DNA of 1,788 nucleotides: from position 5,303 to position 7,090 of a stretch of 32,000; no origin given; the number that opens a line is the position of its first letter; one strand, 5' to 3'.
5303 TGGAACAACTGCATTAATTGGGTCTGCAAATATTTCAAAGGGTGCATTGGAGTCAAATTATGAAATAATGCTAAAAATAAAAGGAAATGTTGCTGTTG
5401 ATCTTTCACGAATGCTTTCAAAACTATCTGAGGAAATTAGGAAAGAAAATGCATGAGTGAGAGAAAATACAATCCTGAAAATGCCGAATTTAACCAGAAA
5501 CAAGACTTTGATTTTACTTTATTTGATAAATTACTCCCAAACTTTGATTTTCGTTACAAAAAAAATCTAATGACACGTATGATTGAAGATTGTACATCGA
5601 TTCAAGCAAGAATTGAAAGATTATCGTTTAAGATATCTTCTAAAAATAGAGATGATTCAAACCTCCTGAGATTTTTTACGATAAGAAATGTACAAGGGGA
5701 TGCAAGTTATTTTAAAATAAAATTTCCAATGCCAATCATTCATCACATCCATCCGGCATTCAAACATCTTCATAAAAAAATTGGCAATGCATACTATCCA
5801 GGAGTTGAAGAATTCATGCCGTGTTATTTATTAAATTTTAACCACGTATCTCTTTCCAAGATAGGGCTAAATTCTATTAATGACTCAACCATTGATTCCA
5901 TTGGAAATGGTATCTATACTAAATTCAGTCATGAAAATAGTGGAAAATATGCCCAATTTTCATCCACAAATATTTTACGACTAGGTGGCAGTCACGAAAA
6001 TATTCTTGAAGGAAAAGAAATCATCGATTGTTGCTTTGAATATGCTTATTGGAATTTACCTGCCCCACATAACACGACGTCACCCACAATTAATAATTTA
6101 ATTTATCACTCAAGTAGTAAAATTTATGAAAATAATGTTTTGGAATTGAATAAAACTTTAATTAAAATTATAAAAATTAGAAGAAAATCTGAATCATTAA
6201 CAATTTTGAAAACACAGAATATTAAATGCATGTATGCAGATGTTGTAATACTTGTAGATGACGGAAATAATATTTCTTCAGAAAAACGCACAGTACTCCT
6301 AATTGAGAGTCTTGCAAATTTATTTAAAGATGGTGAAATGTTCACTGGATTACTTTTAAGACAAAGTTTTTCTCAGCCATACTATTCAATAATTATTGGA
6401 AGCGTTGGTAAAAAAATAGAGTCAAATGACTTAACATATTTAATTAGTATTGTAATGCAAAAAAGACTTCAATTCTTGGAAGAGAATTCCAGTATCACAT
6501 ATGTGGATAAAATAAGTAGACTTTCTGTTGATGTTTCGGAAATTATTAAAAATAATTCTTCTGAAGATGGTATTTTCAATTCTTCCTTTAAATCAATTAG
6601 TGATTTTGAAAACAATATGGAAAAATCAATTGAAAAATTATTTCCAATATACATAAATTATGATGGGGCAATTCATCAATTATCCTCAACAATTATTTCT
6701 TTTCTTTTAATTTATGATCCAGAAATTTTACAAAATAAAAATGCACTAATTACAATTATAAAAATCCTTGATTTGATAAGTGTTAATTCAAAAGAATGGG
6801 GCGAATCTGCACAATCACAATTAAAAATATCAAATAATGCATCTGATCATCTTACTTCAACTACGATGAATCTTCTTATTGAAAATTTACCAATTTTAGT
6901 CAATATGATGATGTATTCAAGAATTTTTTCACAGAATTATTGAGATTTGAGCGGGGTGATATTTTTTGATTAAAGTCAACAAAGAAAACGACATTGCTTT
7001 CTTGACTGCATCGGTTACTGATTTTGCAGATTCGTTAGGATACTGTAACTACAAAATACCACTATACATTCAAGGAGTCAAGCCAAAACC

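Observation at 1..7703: DISARM-like four-gene operon with non-canonical composition: fused helicase-DUF1998, PLD nuclease, orphan protein and Cas4-like nuclease, with no methyltransferase visible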

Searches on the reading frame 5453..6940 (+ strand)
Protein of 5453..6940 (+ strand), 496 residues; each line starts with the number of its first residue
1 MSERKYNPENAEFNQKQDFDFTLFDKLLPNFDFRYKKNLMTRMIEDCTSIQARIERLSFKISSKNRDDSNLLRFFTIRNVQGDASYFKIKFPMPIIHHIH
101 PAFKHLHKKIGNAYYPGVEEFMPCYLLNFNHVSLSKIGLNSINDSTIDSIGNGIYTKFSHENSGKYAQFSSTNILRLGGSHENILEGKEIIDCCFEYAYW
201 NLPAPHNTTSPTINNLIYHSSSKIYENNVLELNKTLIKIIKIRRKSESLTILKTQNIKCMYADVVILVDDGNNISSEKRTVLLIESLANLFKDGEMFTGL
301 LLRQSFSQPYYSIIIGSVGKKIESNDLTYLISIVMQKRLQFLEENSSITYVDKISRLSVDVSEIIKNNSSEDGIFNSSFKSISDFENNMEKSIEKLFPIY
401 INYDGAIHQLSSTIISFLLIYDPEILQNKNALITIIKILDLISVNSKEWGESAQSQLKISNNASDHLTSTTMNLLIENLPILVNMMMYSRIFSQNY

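Call 6: search_protein_families(library=pfam, proteins=[window:5453-6940:+], max_evalue=0.01)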
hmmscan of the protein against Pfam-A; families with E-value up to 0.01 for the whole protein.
window:5453-6940:+ (496 aa): 0 families

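Call 7: search_protein_families(library=padloc, proteins=[window:5453-6940:+], max_evalue=0.01)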
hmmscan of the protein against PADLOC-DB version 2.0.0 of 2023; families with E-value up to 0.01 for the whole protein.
window:5453-6940:+ (496 aa): 0 families

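Call 14: find_encoding_contigs(protein=window:5453-6940:+, flank=10000, max_places=10)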
Protein window:5453-6940:+ (496 aa): no gene with exactly this product is on record in the collection.

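Call 15: find_homologous_proteins(query=window:5453-6940:+, max_evalue=0.001)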
Query window:5453-6940:+ (496 aa): 26 proteins with E <= 0.001 among 8000 candidates.
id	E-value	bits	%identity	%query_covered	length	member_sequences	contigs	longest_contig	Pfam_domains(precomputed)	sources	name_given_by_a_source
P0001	0.0e+0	1088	100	100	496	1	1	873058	-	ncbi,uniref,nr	ncbi:hypothetical protein [Nitrosopumilus sp.]|uniref:hypothetical protein n=1 Tax=Nitrosopumilus sp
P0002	7.6e-287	970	89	100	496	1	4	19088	-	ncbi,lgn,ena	-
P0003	4.6e-268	908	83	100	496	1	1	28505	-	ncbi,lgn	-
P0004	6.2e-251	851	79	100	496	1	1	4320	-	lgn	-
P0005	8.3e-250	848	79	100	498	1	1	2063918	-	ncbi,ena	-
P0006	3.2e-247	839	78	100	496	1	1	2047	-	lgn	-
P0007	3.4e-238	809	74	100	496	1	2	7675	-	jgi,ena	-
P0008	1.0e-237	808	74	100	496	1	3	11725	-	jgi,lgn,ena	-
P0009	3.3e-232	790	73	100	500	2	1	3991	-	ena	-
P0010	5.4e-223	759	72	100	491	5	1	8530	-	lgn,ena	-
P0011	4.2e-219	746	70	100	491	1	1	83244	-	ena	-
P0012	6.3e-217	739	69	100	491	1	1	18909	-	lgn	-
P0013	1.6e-212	725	68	100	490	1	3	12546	-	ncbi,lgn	-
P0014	8.3e-212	722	68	100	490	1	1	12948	-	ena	-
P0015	6.1e-172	591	57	100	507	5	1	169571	-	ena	-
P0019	1.7e-164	566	56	100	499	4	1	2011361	-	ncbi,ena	-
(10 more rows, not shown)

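Call 16: find_encoding_contigs(protein=P0005, flank=10000, max_places=3)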
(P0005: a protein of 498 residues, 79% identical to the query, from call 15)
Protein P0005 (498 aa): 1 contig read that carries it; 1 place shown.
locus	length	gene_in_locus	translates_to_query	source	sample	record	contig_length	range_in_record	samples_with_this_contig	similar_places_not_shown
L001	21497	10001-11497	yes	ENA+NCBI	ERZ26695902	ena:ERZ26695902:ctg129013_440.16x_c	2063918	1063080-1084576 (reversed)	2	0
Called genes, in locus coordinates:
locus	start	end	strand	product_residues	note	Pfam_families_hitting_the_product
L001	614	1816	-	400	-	-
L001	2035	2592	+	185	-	-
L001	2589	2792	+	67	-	-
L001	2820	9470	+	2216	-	PF00271:Helicase_C (faint)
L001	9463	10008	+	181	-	PF13091:PLDc_2, PF00614:PLDc (weak)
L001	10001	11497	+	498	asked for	-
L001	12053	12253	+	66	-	-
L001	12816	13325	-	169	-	-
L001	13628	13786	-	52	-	-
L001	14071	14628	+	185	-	PF26348:SRA_ScoMcrA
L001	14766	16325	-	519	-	PF14072:DndB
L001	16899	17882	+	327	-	PF14338:Mrr_N, PF04471:Mrr_cat, PF22722:NA-iREase1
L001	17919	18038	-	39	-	-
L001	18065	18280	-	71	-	-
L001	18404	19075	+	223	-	PF01987:AIM24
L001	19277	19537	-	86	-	-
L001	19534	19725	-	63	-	-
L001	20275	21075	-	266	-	-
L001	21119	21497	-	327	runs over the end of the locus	PF00248:Aldo_ket_red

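Call 17: find_encoding_contigs(protein=P0019, flank=10000, max_places=3)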
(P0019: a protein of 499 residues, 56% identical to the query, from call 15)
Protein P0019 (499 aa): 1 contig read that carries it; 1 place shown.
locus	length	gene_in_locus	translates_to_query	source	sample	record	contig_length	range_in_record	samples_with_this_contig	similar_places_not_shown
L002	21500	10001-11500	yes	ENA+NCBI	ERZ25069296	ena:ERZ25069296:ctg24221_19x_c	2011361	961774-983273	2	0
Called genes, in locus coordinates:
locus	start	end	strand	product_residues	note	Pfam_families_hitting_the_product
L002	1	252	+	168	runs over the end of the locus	PF13358:DDE_3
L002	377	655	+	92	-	-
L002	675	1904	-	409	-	-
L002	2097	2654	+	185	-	-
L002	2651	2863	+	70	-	-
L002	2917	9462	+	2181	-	-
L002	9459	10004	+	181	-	PF13091:PLDc_2, PF00614:PLDc (weak)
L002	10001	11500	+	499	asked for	-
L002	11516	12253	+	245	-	PF12705:PDDEXK_1 (weak)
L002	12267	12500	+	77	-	-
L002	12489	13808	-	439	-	PF13005:zf-IS66 (weak), PF03050:DDE_Tnp_IS66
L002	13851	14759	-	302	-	PF01609:DDE_Tnp_1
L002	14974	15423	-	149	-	PF13358:DDE_3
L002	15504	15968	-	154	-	PF13384:HTH_23 (weak), PF13551:HTH_29, PF13565:HTH_32, PF13592:HTH_33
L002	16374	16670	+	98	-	-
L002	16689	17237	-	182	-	-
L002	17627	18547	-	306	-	PF13565:HTH_32 (weak), PF13592:HTH_33, PF13358:DDE_3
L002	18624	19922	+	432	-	-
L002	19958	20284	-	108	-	-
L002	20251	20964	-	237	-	PF15515:MvaI_BcnI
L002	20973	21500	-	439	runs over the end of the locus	PF01555:N6_N4_Mtase, PF01170:UPF0020 (faint), PF02086:MethyltransfD12 (weak)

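Call 19: search_protein_families(library=pfam, proteins=[L001:617-1816:-, L001:2035-2589:+, L001:2589-2789:+, L001:2820-9467:+, L002:678-1904:-, L002:2097-2651:+, L002:2651-2860:+, L001:12053-12250:+, L002:12267-12497:+], max_evalue=0.1)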
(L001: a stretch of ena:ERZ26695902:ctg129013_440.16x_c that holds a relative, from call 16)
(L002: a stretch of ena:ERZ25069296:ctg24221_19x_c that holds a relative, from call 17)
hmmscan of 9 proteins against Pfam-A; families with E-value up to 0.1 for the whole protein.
L001:617-1816:- (400 aa): 0 families

L001:2035-2589:+ (185 aa): 6 families
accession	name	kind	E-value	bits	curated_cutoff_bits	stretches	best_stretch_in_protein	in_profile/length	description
PF01850.27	PIN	-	0.013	16.6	23.6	1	94-125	88-118/120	PIN domain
PF02639.20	DUF188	-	0.017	15.2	24.3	1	100-136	42-77/130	Uncharacterized BCR, YaiI/YqxD family COG1671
PF14367.12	DUF4411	-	0.031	14.5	23.5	1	77-123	79-127/159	Domain of unknown function (DUF4411)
PF18480.7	DUF5615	-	0.032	14.5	23.8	1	100-129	37-66/110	Domain of unknown function (DUF5615)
PF08745.17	PIN_5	-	0.039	13.8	27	0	104-138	162-196/205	PINc domain ribonuclease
PF18477.7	PIN_9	-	0.098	13.3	26.3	0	85-133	58-111/116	PIN like domain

L001:2589-2789:+ (67 aa): 1 family
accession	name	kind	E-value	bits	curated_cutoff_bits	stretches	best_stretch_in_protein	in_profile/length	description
PF06819.16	Arc_PepC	-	0.022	15.4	23.4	1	9-54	60-106/110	Archaeal Peptidase A24 C-terminal Domain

L001:2820-9467:+ (2216 aa): 1 family
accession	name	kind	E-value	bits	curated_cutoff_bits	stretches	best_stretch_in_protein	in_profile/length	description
PF00271.37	Helicase_C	-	1.7e-05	25.5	23.5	1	1259-1325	43-109/110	Helicase conserved C-terminal domain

L002:678-1904:- (409 aa): 1 family
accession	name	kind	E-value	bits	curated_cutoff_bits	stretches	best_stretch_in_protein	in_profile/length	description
PF09803.14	Pet100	-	0.086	13.6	24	0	148-196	16-64/73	Pet100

L002:2097-2651:+ (185 aa): 3 families
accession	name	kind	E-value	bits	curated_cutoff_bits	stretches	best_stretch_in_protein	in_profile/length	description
PF18480.7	DUF5615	-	0.0056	17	23.8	1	100-130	37-67/110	Domain of unknown function (DUF5615)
PF01850.27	PIN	-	0.011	16.8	23.6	1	96-125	89-118/120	PIN domain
PF12659.13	Stn1_C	-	0.059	13.8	25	1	41-89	69-118/165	Telomere capping C-terminal wHTH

L002:2651-2860:+ (70 aa): 0 families

L001:12053-12250:+ (66 aa): 0 families

L002:12267-12497:+ (77 aa): 1 family
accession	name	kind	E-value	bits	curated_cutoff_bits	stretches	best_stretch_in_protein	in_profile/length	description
PF15379.11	DUF4606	-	0.023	15.4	27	1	23-65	17-61/103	Domain of unknown function (DUF4606)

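Call 20: search_protein_families(library=padloc, proteins=[L001:617-1816:-, L001:2035-2589:+, L001:2589-2789:+, L001:2820-9467:+, L002:678-1904:-, L002:2097-2651:+, L002:2651-2860:+], max_evalue=0.1)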
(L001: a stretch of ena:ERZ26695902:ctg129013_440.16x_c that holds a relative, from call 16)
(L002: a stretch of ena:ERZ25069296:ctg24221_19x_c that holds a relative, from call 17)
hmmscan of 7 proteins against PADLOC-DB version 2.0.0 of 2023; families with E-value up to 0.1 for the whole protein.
L001:617-1816:- (400 aa): 0 families

L001:2035-2589:+ (185 aa): 2 families
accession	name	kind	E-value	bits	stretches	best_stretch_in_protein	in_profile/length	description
PDLC04643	PDC-M42C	-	0.011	13.9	1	40-88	53-101/158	-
PDLC04881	PDC-S05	-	0.017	13.1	1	18-66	7-51/82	-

L001:2589-2789:+ (67 aa): 0 families

L001:2820-9467:+ (2216 aa): 16 families
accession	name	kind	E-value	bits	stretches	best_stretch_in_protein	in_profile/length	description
PDLC02571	DrmA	-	1.5e-292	971.6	2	10-1101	2-1015/1282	DrmA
PDLC02575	DrmA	-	1.2e-145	484.6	4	830-1084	307-546/837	DrmA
PDLC02583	DrmB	-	6.2e-102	340.6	1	1525-2213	5-604/606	DrmB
PDLC02567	DrmA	-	4.1e-86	287.4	3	832-1078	1193-1423/1750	DrmA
PDLC02577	DrmA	-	4.4e-68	228.1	3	827-1081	143-379/697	DrmA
PDLC02568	DrmA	-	1.8e-47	160.3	2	834-1081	80-305/611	DrmA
PDLC02576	DrmA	-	2.3e-39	132.9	3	839-992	688-840/1235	DrmA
PDLC02579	DrmB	-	5.2e-31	105.7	1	1990-2213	104-304/314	DrmB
PDLC02584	DrmB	-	1.2e-25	88.2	1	1981-2212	228-432/445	DrmB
PDLC02574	DrmA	-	7.9e-19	65.7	1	1282-1389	37-144/269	DrmA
PDLC02582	DrmB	-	2.7e-09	34.1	1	2080-2212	519-634/649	DrmB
PDLC02569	DrmA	-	7.2e-05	18.7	1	1285-1348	833-896/1095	DrmA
PDLC02859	DpdF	-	0.00045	16.8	1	1260-1339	350-430/545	DpdF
PDLC02573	DrmA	-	0.00046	16.3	1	1262-1376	775-890/1018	DrmA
PDLC00051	DruE4|DruE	-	0.017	10.6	1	1239-1345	1081-1189/1829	SNF2 family N-terminal domain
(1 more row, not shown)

L002:678-1904:- (409 aa): 0 families

L002:2097-2651:+ (185 aa): 0 families

L002:2651-2860:+ (70 aa): 0 families

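Call 23: find_related_loci(query=A1, collection=genome_contigs, flank=10000)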
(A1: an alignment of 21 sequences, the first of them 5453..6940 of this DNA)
Query A1 (496 aa) in genome_contigs; peptide patterns used: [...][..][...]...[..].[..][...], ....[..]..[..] (x = any residue, [..] = any of these).
41 stretches matched a pattern; 2 encode a relative of the query (tblastn E <= 1e-3); 2 distinct loci.
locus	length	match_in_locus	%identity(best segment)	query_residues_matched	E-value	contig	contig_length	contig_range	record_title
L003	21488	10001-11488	79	2-496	0e+0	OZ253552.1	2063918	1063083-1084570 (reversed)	MAG: Nitrosopumilus sp. isolate 06fa46fe-5381-4a30-90d3-8ceadd98c18b genome assembly, chromosome: 1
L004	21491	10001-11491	56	1-496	1e-174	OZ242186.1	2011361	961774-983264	MAG: Nitrosopumilus sp. isolate c834faa4-e790-4029-978e-ddbdebb3eb1f genome assembly, chromosome: 1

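Call 24: find_related_loci(query=A1, collection=metagenome_contigs, flank=10000)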
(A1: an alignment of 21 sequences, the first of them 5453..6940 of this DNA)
Query A1 (496 aa) in metagenome_contigs; peptide patterns used: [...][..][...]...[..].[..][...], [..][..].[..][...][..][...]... (x = any residue, [..] = any of these).
118 stretches matched a pattern; 12 encode a relative of the query (tblastn E <= 1e-3); 11 distinct loci.
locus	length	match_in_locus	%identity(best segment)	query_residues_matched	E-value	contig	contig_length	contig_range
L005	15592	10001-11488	89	1-496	0e+0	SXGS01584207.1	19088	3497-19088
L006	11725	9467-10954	74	1-496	0e+0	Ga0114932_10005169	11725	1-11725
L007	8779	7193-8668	55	4-496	5e-165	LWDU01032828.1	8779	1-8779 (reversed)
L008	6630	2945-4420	54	4-496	5e-162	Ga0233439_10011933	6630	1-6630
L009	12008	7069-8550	54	1-496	5e-157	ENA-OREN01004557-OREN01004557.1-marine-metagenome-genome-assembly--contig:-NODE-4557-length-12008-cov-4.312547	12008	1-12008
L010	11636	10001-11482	54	1-496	5e-157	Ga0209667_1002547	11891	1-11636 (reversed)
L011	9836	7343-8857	48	1-496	5e-141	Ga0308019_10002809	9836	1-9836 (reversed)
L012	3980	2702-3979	54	1-425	2e-144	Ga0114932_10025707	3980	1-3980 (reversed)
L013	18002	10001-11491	57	1-496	5e-178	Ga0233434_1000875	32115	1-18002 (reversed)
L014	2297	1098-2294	49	1-387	3e-123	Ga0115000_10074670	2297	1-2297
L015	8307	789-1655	56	208-496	7e-88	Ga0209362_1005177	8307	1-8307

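Call 27: predict_structure(alignment_id=A1)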
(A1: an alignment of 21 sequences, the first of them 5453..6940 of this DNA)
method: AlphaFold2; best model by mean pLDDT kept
length: 496 residues; sequences in the alignment: 21
mean_pLDDT: 70.2   pTM: 0.76
mean pLDDT of the five models: 70.2, 57.6, 52.9, 52.3, 48.2
residues with pLDDT >= 90: 64; 70-90: 202; 50-70: 171; < 50: 59
segments of 3 or more residues with pLDDT < 50: 1-9, 146-151, 161-164, 211-214, 220-224, 445-448, 457-467
pLDDT, mean of each block of 10 residues (from residue 1): 39 52 58 63 77 68 53 66 71 72 60 51 71 59 47 61 54 54 65 71 58 50 52 83 85 73 89 85 87 88 63 70 85 84 73 92 91 86 88 91 91 85 87 87 53 51 45 77 78 70
secondary structure, 60 per line:
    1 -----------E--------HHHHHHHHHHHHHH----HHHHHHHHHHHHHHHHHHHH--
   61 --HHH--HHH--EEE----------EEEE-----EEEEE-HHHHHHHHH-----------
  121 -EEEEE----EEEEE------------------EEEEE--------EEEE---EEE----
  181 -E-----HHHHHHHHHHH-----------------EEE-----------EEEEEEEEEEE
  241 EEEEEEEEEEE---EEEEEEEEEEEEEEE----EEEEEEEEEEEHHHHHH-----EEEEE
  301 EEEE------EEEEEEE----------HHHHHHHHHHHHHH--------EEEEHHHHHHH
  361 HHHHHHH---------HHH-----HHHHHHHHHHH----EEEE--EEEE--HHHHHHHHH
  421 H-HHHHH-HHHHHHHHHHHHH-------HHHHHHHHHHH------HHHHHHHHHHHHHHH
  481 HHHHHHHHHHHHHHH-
elements in order: H21-34 H39-58 E73-75 E86-89 E95-99 H101-109 E122-126 E131-135 E154-158 E167-170 E174-176 H188-198 E216-218 E230-251 E255-269 E274-284 H285-290 E296-304 E311-317 H328-341 E350-353 H354-367 H385-395 E400-403 E406-409 H412-421 H423-427 H429-441 H449-459 H466-495

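Call 38: search_protein_families(library=padloc, proteins=[L009:8865-9896:+], max_evalue=0.01)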
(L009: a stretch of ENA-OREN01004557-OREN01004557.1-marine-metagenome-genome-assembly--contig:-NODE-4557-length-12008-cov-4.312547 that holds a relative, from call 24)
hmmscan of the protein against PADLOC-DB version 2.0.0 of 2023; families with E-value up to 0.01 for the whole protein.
L009:8865-9896:+ (344 aa): 64 families (the best 25 are shown)
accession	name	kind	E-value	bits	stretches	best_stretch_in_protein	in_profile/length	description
PDLC03330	MTase_II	-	1.4e-117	391.2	1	3-323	91-422/430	Type II methyltransferase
PDLC03378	MTase_II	-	8.2e-107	355.4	1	10-328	2-331/344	Type II methyltransferase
PDLC03272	MTase_II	-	5.4e-105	349.9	1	7-328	71-391/407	Type II methyltransferase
PDLC03234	MTase_II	-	5e-90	300.5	2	9-202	3-208/375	Type II methyltransferase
PDLC00026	DruM2|DruM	-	4.3e-84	280.9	1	9-331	3-322/336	DNA cytosine methylase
PDLC00033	DruM2|DruM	-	7.7e-83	276.8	1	11-325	22-362/368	DNA cytosine methylase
PDLC03326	MTase_II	-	4.9e-73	244.6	2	9-208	3-226/412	Type II methyltransferase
PDLC02650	DrmMII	-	2.9e-71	238.6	2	127-326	198-417/435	DrmMII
PDLC03307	MTase_II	-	2.2e-64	216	2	14-136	4-126/382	Type II methyltransferase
PDLC00027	DruM2|DruM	-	2.3e-62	209.5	2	12-262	13-251/361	DNA cytosine methylase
PDLC03237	MTase_II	-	3.3e-62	208.7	2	8-176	791-973/1036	Type II methyltransferase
PDLC02649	DrmMII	-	1.5e-57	193.5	3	70-200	114-251/422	DrmMII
PDLC00031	DruM2|DruM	-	3.8e-56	188.8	2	12-262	13-251/361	DNA cytosine methylase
PDLC00029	DruM2|DruM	-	9.7e-54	180.9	1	10-327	4-311/329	DNA cytosine methylase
PDLC02647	DrmMII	-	4.3e-49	165.5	1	13-324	121-437/447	DrmMII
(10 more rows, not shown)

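Call 43: fold_search(model_id=the predicted structure, library=pdb)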
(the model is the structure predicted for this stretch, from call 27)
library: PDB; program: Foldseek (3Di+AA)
matches with E <= 10: 670; with E <= 0.001: 0
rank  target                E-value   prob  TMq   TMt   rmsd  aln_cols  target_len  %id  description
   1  7uy7_B                5.0e-02  0.23  0.13  0.18  25.4       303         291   12  Tetrahymena CST with Polymerase alpha-Primase (released 2022-07-13)
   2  3rd4_C                9.9e-02  0.69  0.09  0.41   8.8        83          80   11  Crystal structure of PROPEN_03304 from Proteus penneri ATCC 35198 Northeast Structural Genomics Consortium target id P (released 2011-05-25)
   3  9ca1_A                1.0e-01  0.15  0.09  0.08  20.3       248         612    9  Human TOP3B-TDRD3 core complex in DNA religation state (released 2024-07-17)
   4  9g2b_B                1.3e-01  0.06  0.08  0.05  28.3       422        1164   10  Yeast RNA polymerase I elongation complex stalled by an apurinic site, 12-subunit (released 2025-06-18)
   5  4joi_B                1.5e-01  0.75  0.12  0.33   6.3       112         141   12  Crystal structure of the human telomeric Stn1-Ten1 complex (released 2013-05-29)
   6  9c9y_A                1.5e-01  0.12  0.08  0.07  20.5       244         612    9  Human TOP3B-TDRD3 core complex in DNA pre-cleavage state (released 2024-07-17)
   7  3rd4_B                1.6e-01  0.60  0.10  0.41   8.7        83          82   12  Crystal structure of PROPEN_03304 from Proteus penneri ATCC 35198 Northeast Structural Genomics Consortium target id P (released 2011-05-25)
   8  7uy5_J                1.6e-01  0.38  0.13  0.34   6.9       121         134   14  Tetrahymena telomerase with CST (released 2022-07-13)
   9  5gve_A                1.6e-01  0.13  0.10  0.09  19.3       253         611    9  Human TOP3B-TDRD3 complex (released 2017-06-14)
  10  6k8o_A                1.8e-01  0.09  0.09  0.07  20.9       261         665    8  Crystal structure of the Sulfolobus solfataricus topoisomerase III in complex with DNA (released 2020-06-24)
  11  9g27_B                1.8e-01  0.04  0.08  0.05  28.0       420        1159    8  Yeast RNA polymerase I elongation complex stalled by an apurinic site, pre-translocation state (released 2025-06-18)
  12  4joi_A                1.9e-01  0.41  0.13  0.33   8.2       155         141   10  Crystal structure of the human telomeric Stn1-Ten1 complex (released 2013-05-29)
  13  3rd4_D                2.0e-01  0.63  0.10  0.45   9.2        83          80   12  Crystal structure of PROPEN_03304 from Proteus penneri ATCC 35198 Northeast Structural Genomics Consortium target id P (released 2011-05-25)
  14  6k8n_A                2.0e-01  0.09  0.09  0.07  21.3       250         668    9  Crystal structure of the Sulfolobus solfataricus topoisomerase III (released 2020-06-24)
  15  1cy2                  2.1e-01  0.10  0.09  0.08  19.6       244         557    9  COMPLEX OF E.COLI DNA TOPOISOMERASE I WITH TPTPTP3' (released 2000-03-08)
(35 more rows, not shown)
